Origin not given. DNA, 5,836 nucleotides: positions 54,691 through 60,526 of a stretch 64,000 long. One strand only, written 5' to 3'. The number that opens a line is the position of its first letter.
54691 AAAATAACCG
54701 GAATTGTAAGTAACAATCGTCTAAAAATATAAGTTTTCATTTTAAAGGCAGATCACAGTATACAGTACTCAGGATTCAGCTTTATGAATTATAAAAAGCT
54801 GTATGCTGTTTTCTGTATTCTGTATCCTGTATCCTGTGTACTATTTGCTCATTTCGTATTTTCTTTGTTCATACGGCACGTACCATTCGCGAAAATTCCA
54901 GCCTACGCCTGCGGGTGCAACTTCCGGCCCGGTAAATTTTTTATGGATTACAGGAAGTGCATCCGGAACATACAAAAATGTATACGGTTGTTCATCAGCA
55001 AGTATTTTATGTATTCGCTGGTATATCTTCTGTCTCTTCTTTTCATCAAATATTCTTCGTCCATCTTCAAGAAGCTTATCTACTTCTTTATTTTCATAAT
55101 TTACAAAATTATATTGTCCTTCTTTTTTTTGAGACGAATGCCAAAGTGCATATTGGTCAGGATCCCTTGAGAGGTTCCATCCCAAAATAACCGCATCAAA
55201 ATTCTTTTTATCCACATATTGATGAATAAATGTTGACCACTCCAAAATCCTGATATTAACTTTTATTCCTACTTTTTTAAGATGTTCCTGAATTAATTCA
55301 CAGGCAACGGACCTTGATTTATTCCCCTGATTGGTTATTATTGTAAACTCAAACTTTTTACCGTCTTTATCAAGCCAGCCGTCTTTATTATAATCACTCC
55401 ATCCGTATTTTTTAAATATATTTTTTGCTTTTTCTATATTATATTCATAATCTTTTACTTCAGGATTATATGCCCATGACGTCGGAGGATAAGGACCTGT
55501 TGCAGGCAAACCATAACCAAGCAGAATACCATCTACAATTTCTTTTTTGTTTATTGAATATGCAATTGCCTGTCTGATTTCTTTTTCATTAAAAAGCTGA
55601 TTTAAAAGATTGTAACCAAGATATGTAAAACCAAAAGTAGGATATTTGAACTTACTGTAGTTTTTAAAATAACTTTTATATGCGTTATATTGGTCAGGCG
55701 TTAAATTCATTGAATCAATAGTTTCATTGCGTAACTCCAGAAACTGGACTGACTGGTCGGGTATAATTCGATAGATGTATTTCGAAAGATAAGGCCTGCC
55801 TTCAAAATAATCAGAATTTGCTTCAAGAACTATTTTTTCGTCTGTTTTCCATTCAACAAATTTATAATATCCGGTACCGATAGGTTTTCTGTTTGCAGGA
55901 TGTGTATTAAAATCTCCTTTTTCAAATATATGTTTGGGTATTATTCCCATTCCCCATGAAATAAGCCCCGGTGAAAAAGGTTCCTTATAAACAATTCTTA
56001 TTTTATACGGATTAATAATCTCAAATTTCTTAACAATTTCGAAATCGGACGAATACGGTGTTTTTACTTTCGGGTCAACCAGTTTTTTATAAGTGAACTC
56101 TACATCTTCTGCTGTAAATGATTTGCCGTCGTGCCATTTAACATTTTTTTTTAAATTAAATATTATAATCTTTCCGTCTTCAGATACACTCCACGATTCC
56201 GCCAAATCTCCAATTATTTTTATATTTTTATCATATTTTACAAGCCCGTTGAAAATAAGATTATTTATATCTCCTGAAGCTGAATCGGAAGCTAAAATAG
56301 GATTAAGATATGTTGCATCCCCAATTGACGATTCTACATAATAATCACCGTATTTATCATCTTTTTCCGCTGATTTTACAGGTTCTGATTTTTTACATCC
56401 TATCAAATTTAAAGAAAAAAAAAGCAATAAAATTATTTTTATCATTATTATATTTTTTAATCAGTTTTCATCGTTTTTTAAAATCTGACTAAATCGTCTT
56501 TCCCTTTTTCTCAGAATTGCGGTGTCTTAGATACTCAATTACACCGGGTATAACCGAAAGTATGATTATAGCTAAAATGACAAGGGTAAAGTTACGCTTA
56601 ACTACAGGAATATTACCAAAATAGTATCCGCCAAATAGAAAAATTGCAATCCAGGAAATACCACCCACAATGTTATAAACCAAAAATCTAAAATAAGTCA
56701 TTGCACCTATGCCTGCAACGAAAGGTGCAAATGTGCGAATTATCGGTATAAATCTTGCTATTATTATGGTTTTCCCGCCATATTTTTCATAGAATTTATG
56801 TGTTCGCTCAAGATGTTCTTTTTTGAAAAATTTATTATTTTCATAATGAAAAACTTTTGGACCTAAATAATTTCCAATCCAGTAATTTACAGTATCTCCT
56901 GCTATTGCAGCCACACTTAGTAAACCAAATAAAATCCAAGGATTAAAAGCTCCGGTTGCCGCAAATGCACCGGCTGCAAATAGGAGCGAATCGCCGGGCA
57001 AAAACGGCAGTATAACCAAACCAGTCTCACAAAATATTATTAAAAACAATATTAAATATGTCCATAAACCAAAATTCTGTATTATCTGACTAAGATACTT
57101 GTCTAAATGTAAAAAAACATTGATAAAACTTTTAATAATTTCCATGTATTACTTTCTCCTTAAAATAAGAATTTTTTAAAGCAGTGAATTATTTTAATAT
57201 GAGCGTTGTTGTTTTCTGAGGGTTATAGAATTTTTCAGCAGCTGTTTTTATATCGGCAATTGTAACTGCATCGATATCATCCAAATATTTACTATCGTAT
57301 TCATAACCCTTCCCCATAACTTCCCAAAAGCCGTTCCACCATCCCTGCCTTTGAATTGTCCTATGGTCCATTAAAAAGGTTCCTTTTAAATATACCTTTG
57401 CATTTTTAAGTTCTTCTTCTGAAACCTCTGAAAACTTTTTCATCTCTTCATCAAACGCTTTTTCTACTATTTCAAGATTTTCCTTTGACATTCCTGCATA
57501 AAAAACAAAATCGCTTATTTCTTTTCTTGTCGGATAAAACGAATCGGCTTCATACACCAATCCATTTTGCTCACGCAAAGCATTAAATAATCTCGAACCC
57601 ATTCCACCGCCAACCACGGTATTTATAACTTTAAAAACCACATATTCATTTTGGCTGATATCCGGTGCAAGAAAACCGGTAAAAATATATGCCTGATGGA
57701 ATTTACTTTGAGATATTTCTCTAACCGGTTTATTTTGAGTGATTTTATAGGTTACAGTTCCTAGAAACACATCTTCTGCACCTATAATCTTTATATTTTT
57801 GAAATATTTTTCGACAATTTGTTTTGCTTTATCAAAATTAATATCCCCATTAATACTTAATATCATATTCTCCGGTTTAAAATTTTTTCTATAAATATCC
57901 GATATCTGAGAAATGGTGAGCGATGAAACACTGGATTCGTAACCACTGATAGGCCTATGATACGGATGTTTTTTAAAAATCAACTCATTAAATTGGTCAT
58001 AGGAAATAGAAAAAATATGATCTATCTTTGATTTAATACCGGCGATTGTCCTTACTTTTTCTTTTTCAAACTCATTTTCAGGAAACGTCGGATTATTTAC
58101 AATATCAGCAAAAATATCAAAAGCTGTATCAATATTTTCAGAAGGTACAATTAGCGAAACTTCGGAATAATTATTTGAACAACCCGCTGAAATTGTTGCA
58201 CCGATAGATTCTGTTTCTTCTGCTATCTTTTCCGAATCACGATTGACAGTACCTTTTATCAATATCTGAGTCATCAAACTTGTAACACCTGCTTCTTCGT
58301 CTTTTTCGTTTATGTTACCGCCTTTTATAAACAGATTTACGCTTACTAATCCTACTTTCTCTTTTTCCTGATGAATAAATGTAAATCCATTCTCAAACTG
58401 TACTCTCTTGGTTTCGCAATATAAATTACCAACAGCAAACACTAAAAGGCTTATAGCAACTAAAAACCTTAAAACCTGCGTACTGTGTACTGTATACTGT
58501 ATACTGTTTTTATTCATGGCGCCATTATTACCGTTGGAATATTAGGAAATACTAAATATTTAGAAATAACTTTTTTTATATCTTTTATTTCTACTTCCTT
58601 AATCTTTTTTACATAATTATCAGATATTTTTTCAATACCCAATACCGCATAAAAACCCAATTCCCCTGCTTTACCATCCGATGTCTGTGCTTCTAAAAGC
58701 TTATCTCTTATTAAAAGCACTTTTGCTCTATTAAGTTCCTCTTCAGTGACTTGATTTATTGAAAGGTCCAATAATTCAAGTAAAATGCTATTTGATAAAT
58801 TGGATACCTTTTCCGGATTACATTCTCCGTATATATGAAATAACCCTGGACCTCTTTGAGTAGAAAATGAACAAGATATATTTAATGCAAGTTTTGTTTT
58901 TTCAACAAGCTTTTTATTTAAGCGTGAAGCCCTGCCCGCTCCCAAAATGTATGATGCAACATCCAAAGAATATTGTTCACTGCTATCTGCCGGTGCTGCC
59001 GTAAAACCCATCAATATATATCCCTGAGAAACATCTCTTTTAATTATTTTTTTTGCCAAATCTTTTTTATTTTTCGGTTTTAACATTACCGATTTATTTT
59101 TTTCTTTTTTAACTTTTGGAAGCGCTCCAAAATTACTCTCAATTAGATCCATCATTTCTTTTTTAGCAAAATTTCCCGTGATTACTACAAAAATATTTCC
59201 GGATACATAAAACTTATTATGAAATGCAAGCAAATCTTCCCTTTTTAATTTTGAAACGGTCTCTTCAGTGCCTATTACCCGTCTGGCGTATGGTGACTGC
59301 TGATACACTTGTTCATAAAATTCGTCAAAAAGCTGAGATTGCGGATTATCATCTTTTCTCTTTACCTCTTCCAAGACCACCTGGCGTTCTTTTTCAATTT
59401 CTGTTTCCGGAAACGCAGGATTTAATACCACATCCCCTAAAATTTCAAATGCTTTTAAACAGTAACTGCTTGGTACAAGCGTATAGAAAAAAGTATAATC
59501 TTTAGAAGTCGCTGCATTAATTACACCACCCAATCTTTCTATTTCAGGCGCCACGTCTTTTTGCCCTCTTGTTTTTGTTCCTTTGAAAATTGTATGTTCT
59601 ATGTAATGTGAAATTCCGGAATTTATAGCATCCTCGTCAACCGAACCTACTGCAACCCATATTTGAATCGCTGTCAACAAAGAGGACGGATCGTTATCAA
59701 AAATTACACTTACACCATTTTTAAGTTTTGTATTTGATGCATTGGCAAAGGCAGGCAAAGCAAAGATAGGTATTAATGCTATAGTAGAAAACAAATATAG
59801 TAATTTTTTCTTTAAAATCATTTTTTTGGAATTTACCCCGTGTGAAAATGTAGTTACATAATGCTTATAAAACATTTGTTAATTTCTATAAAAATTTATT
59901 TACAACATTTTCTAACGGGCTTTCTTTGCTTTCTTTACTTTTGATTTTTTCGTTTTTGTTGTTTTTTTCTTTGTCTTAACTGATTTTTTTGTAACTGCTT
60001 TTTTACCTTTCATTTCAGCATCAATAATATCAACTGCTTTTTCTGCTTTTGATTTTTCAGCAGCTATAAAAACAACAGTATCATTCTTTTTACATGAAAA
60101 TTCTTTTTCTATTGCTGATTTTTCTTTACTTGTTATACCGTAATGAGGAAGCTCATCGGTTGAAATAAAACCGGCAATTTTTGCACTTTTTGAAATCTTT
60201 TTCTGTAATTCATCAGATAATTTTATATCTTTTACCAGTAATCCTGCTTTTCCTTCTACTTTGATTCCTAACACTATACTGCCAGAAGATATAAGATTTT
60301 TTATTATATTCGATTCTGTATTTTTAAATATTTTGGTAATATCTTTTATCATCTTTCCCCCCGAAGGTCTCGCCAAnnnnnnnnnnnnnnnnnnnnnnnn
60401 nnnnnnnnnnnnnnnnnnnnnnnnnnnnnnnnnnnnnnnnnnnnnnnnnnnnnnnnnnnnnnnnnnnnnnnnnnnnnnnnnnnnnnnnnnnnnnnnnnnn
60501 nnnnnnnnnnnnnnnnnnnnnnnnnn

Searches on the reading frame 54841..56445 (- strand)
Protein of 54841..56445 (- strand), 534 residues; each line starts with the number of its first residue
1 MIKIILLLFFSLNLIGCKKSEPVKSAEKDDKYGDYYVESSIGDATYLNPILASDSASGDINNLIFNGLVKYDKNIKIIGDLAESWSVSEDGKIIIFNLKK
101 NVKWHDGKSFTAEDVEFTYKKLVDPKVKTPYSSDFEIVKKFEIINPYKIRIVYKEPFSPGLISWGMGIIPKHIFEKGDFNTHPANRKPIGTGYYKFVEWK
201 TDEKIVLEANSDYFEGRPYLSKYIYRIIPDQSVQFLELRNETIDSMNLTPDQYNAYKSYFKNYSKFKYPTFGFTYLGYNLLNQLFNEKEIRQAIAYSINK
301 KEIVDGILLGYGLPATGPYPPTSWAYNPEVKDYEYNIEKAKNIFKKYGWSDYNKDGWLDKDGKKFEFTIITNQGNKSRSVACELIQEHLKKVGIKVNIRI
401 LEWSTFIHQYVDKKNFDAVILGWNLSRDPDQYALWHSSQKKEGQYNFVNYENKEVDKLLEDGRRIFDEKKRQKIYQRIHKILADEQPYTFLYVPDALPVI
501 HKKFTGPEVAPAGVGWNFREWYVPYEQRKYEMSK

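Call 3: search_protein_families(library=pfam, proteins=[window:54841-56445:-], max_evalue=0.1)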
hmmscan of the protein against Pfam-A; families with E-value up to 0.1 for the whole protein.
window:54841-56445:- (534 aa): 2 families
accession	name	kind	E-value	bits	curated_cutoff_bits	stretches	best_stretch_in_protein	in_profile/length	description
PF00496.27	SBP_bac_5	-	8.8e-96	321.6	32.4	1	76-441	1-364/368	Bacterial extracellular solute-binding proteins, family 5 Middle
PF00497.25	SBP_bac_3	-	0.06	13.6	26.4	0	380-428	24-71/132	Bacterial extracellular solute-binding proteins, family 3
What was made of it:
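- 54841..56445 (-): oppA substrate-binding protein. The N-terminus ends in LIGC, which reads as a lipoprotein lipobox (my reading). It is AppA-like. Pfam SBP_bac_5 E 8.8e-96 (call 3).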

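Call 4: search_protein_families(library=ncbifam, proteins=[window:54841-56445:-], max_evalue=0.1)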
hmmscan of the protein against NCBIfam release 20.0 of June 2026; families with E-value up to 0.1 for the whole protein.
window:54841-56445:- (534 aa): 13 families
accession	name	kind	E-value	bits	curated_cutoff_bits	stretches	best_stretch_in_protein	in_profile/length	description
NF045467.1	Opp4A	equivalog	1.3e-75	254.7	650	1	45-523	47-556/556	oligopeptide ABC transporter substrate-binding protein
TIGR02294.1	nickel_nikA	equivalog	2.1e-57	194.8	393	1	59-490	30-469/501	nickel ABC transporter substrate-binding protein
NF045468.1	Opp5A_nikA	equivalog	2.5e-51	174.7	600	1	64-504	44-469/488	nickel ABC transporter substrate-binding protein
NF043070.1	DppA_dipep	equivalog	1.1e-50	172.8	1005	1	40-489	35-501/535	dipeptide ABC transporter periplasmic-binding protein DppA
NF047575.1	opine_bind_CntA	exception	2.8e-47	161.5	800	2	4-243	9-245/535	staphylopine-dependent metal ABC transporter substrate-binding lipoprotein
NF011942.0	PRK15413.1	equivalog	1.6e-43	149.2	594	1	44-512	38-501/512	glutathione ABC transporter substrate-binding protein GsiB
NF011689.0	PRK15109.1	equivalog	9.2e-36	123.6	560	2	184-488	208-504/547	ABC transporter substrate-binding protein SapA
NF011684.0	PRK15104.1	equivalog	3.3e-28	98.7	947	2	166-486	190-503/543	oligopeptide ABC transporter substrate-binding protein OppA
NF007287.0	PRK09755.1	equivalog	1.5e-26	93.3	1098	2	162-494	180-503/535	ABC transporter substrate-binding protein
TIGR04028.1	SBP_KPN_01854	hypoth_equivalog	4.6e-26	91.4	468.5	1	73-485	40-471/509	TIGR04028 family ABC transporter substrate-binding protein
NF010149.0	PRK13626.1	equivalog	1e-08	34.3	476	1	60-232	146-308/552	HTH-type transcriptional regulator SgrR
TIGR01754.1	flav_RNR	hypoth_equivalog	0.065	13.1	163.8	0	374-422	12-57/140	putative ribonucleotide reductase-associated flavodoxin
TIGR00666.1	PBP4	equivalog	0.074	11.8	107.8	0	329-401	159-228/397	D-alanyl-D-alanine carboxypeptidase/D-alanyl-D-alanine endopeptidase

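Call 43: search_solved_structures(query=window:54841-56445:-, max_evalue=1e-20)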
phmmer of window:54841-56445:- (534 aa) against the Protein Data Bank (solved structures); distinct sequences matched with E-value up to 1e-20: 76 (the best 60 are shown).
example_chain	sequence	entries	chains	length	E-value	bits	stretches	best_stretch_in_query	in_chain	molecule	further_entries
1xoc_A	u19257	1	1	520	3.4e-104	352.6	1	20-523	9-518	Oligopeptide-binding protein appA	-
8efz_A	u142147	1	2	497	5.8e-80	272.6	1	44-523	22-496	Extracellular solute-binding protein family 5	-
4oet_A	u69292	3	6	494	6.9e-69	236.1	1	46-521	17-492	Putative peptide ABC-transport system periplasmic peptide-binding protein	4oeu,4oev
5isu_A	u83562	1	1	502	3.6e-54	187.5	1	33-511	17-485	Lmo0135 protein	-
5u4o_A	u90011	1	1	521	7.2e-54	186.5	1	5-482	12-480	ABC transporter substrate-binding protein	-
3m8u_A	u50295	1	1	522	2.2e-50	175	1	45-489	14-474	Heme-binding protein A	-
6ofq_A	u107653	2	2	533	2.6e-48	168.1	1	25-506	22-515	Heme-binding protein A / AI-2 binding protein A | Heme-binding protein A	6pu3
8z1z_F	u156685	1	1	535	1.7e-47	165.4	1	40-513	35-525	Dipeptide-binding protein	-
1dpp_A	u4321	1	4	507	1.8e-47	165.4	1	41-513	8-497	DIPEPTIDE BINDING PROTEIN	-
8z1y_F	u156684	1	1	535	2.1e-47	165.1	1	40-513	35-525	Dipeptide-binding protein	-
1dpe_A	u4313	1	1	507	6.7e-47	163.5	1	42-513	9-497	DIPEPTIDE-BINDING PROTEIN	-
6i3g_A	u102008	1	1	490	6.7e-46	160.2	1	60-522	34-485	ABC transporter, substrate-binding protein, family 5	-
3tpa_A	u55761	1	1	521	7.6e-44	153.4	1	47-492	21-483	Heme-binding protein A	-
5f1q_A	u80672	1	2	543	2.4e-43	151.8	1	40-513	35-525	Periplasmic dipeptide transport protein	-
8upi_A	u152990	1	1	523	1e-37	133.2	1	42-491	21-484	Peptide ABC transporter substrate-binding protein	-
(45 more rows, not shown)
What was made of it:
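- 54841..56445 (-): Closest solved chain is 1xoc, B. subtilis AppA, E 3.4e-104; E. coli-type OppA scores about 1e-25 (call 43).
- On MppA/OppA-type murein-tripeptide binding protein: E. coli-type OppA chains score about 1e-25 to 1e-27, against AppA at 3.4e-104 (call 43).
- Closest known: Opp/Dpp/App peptide ABC importers. Same: The SBP is closest to AppA (call 43).
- The SBP is AppA-like rather than OppA/MppA-like (call 43).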

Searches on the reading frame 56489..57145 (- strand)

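Call 57: search_protein_families(library=pfam, proteins=[window:56489-57145:-], max_evalue=0.001)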
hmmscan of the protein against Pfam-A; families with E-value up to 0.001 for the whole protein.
window:56489-57145:- (218 aa): 1 family
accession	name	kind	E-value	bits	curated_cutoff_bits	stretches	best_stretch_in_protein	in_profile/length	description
PF09335.16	VTT_dom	-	8.5e-23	81.6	33.9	1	49-174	1-122/123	VTT domain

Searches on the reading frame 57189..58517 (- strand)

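Call 57: search_protein_families(library=pfam, proteins=[window:57189-58517:-], max_evalue=0.001)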
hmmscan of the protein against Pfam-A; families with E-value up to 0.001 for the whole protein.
window:57189-58517:- (442 aa): 2 families
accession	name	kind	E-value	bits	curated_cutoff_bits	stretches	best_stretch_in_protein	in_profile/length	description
PF05193.26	Peptidase_M16_C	-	5.6e-33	114.8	23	1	199-374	1-178/181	Peptidase M16 inactive domain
PF00675.25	Peptidase_M16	-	1.4e-19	70.9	22.3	1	51-162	6-117/149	Insulinase (Peptidase family M16)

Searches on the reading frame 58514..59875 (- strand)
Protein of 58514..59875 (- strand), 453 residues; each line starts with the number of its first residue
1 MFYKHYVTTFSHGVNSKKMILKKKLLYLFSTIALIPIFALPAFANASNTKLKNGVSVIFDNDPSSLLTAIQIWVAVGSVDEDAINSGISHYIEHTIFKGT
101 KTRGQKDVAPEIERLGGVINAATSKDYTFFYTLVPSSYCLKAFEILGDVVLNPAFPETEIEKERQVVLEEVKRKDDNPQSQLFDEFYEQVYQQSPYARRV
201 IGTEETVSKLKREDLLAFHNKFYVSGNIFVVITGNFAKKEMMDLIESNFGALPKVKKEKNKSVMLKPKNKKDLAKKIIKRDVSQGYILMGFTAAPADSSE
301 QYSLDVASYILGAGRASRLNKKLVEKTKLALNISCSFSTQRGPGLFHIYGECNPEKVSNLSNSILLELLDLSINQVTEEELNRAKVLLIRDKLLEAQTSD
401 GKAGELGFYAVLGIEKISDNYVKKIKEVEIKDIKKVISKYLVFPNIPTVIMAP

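Call 57: search_protein_families(library=pfam, proteins=[window:58514-59875:-], max_evalue=0.001)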
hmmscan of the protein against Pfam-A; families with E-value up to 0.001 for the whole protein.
window:58514-59875:- (453 aa): 2 families
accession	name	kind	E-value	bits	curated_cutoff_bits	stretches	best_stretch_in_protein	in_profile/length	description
PF05193.26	Peptidase_M16_C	-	4.1e-37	128.3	23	1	209-385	1-178/181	Peptidase M16 inactive domain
PF00675.25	Peptidase_M16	-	7.7e-33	113.9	22.3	1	57-203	2-148/149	Insulinase (Peptidase family M16)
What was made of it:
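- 57189..59875 (-): Two M16 peptidase genes (58514-59875 and 57189-58517) at the head of the conserved gene string. Pfam Peptidase_M16 plus M16_C for both (call 57).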

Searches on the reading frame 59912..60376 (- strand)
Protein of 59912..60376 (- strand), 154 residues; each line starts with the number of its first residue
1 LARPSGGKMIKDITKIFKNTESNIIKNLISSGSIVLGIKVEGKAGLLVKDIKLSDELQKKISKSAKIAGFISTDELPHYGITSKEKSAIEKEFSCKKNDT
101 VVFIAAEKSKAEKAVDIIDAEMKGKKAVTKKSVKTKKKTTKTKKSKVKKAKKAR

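Call 57: search_protein_families(library=pfam, proteins=[window:59912-60376:-], max_evalue=0.001)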
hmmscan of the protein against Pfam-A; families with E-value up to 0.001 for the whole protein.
window:59912-60376:- (154 aa): 1 family
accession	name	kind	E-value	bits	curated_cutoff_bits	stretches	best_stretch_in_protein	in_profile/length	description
PF02938.19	GAD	-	2.1e-08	34.7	23.4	1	25-114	1-94/95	GAD domain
